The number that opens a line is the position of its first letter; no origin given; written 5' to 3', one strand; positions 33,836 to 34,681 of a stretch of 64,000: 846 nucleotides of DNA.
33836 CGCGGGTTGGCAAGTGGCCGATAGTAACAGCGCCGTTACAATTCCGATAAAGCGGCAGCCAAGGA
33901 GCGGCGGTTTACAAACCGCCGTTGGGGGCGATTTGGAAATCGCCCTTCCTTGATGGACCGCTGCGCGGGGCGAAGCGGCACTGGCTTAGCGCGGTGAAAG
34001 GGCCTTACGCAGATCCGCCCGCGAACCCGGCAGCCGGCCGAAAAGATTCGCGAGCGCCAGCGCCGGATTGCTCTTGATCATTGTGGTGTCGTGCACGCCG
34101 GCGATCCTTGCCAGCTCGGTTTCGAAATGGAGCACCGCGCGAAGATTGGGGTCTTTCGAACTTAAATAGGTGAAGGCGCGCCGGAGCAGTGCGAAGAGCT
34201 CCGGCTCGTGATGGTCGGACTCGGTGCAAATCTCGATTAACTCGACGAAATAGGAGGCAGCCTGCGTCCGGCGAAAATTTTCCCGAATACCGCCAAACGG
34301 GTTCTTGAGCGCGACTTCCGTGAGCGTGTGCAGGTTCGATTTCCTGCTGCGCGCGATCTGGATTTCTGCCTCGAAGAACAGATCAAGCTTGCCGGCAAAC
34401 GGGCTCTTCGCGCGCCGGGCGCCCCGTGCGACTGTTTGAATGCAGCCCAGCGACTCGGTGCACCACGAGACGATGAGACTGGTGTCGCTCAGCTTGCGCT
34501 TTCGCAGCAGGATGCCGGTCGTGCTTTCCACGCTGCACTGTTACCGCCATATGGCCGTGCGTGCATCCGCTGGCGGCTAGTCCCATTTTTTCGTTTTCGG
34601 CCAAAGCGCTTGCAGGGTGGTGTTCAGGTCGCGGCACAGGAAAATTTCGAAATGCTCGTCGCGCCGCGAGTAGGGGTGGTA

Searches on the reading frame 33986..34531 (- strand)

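Call 48: search_protein_families(library=pfam, proteins=[window:33986-34531:-], max_evalue=0.01)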
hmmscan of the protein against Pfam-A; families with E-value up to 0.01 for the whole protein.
window:33986-34531:- (181 aa): 2 families
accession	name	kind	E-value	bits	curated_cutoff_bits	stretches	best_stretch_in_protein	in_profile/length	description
PF11967.14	RecO_N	-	1.1e-15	57.9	27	1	3-79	5-80/80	Recombination protein O N terminal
PF02565.21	RecO_C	-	4.7e-07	30.1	22.1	1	83-146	1-64/157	Recombination protein O C terminal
